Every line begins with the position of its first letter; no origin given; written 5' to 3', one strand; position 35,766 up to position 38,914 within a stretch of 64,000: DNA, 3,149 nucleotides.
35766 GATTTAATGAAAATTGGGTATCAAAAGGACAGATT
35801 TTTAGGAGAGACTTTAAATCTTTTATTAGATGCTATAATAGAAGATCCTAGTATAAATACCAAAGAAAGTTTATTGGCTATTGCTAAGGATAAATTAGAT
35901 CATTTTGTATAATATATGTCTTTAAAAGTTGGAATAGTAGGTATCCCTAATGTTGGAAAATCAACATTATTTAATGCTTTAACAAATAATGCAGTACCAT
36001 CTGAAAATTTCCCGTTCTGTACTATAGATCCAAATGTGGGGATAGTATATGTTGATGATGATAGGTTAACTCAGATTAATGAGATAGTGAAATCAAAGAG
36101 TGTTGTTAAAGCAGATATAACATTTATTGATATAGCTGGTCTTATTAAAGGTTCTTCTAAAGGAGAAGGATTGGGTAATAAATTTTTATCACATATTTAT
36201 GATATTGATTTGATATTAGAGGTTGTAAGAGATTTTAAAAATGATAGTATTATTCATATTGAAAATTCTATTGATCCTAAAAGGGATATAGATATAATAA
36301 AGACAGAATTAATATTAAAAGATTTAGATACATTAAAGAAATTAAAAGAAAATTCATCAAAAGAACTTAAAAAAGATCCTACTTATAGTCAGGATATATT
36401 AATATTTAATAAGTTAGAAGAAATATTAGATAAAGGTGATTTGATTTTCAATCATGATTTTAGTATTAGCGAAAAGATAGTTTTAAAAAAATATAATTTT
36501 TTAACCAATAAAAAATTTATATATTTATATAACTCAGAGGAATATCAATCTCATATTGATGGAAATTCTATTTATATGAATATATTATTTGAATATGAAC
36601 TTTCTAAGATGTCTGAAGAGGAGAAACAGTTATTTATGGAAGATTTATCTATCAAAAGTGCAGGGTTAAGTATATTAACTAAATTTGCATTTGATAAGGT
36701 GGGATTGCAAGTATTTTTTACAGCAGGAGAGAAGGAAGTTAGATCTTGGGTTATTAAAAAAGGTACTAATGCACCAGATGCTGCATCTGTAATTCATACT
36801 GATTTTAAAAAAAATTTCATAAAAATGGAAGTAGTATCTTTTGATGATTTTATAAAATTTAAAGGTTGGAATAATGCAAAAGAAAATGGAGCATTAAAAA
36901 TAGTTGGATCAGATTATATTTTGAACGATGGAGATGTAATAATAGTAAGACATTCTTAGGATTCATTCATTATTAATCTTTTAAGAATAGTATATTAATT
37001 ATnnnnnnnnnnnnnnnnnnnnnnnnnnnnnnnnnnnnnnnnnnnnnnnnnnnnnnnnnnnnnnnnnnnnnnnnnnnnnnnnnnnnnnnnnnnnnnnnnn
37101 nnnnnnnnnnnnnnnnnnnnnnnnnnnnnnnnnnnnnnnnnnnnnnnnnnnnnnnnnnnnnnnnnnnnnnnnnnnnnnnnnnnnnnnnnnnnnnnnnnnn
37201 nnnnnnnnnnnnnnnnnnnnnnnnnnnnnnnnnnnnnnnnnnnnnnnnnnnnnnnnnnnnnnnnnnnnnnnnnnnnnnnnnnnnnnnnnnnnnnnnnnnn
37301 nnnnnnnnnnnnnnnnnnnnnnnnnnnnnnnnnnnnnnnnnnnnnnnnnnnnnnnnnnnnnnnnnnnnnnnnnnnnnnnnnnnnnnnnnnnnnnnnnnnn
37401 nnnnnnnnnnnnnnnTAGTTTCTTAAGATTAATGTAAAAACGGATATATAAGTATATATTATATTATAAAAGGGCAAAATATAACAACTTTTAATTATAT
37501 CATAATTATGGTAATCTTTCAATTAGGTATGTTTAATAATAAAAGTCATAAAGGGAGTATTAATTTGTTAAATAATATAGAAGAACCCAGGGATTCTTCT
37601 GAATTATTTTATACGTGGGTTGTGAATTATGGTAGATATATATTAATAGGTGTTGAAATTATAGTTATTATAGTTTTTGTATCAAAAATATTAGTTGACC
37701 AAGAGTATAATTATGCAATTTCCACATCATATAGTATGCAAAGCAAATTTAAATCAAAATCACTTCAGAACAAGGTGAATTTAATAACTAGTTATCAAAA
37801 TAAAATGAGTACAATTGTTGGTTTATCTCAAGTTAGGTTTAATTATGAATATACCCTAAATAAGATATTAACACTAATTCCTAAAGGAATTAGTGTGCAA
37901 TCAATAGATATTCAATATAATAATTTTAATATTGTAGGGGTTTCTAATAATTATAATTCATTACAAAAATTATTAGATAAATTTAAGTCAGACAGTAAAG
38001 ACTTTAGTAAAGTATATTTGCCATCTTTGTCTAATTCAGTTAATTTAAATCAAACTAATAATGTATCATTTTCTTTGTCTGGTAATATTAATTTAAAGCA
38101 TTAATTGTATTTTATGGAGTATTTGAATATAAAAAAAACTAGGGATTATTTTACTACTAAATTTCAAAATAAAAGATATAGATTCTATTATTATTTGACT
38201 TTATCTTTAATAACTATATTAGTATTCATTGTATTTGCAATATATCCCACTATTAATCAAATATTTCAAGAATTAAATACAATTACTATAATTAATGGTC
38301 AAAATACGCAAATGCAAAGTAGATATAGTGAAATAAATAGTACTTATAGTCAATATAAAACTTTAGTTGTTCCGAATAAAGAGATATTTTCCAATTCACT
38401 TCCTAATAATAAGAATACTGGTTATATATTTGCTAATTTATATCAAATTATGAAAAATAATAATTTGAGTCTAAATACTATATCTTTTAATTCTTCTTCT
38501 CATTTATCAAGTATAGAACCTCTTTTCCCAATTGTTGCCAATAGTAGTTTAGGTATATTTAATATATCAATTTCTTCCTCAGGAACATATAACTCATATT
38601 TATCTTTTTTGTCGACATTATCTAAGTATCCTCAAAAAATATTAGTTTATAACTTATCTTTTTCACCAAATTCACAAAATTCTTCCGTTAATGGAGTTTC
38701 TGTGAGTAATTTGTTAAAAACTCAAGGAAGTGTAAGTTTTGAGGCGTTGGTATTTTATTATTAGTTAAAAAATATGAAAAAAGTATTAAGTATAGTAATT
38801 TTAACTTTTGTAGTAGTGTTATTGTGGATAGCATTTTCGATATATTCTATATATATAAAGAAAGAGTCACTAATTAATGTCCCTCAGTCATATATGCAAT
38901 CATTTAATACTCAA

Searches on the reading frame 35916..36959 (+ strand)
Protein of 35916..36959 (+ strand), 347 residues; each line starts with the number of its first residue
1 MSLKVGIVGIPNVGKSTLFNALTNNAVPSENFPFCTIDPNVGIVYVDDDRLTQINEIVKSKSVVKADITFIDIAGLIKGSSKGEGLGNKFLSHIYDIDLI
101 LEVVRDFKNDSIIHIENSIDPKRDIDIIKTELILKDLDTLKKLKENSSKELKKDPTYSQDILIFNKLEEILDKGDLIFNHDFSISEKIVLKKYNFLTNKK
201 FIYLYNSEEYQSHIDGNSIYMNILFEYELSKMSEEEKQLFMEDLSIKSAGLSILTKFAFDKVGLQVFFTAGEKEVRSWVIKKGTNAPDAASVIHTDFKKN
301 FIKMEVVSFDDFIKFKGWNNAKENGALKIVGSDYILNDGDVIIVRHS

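Call 26: search_protein_families(library=pfam, proteins=[window:35916-36959:+], max_evalue=0.01)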
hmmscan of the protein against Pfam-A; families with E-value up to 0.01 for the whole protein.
window:35916-36959:+ (347 aa): 5 families
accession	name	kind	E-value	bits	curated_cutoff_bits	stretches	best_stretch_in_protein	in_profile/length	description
PF06071.19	YchF-GTPase_C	-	2.9e-32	111.1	27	1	264-345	1-82/84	Protein of unknown function (DUF933)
PF01926.29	MMR_HSR1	-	1.3e-22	80.4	21.9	1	4-113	1-90/113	50S ribosome-binding GTPase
PF02421.24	FeoB_N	-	3.3e-07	30.4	27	1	4-50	2-48/156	Ferrous iron transport protein B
PF02824.27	TGS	-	0.00067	20.1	22.2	1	280-342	13-56/60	TGS domain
PF00350.29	Dynamin_N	-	0.00088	19.8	27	0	55-125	90-160/168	Dynamin family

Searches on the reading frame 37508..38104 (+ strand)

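Call 26: search_protein_families(library=pfam, proteins=[window:37508-38104:+], max_evalue=0.01)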
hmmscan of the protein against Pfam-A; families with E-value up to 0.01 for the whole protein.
window:37508-38104:+ (198 aa): 2 families
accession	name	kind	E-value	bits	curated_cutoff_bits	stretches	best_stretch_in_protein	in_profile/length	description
PF05137.18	PilN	-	3.5e-08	33.8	22.8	1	117-191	3-75/78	Fimbrial assembly protein (PilN)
PF06160.17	EzrA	-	0.0039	16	39.6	1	45-167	1-121/557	Septation ring formation regulator, EzrA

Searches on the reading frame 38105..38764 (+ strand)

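Call 26: search_protein_families(library=pfam, proteins=[window:38105-38764:+], max_evalue=0.01)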
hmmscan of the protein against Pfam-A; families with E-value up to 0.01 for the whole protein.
window:38105-38764:+ (219 aa): 0 families

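Call 103: search_protein_families(library=pfam, proteins=[window:38105-38764:+], max_evalue=5)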
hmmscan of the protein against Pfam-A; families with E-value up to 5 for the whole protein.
window:38105-38764:+ (219 aa): 5 families
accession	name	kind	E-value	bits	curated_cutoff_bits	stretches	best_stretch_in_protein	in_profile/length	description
PF04350.18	PilO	-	0.03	14.9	22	1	127-206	63-140/145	Pilus assembly protein, PilO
PF10140.15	YukC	-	0.043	13.2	27.4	1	8-92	173-255/357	WXG100 protein secretion system (Wss), protein YukC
PF15562.11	Imm17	-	0.068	13.5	25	1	14-44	31-61/61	Immunity protein 17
PF13786.12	DUF4179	-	0.17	12.8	30.1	1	23-88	3-63/94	Domain of unknown function (DUF4179)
PF11728.13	ArAE_1_C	-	0.2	12.2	22.4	1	23-117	64-156/166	Putative aromatic acid exporter C-terminal domain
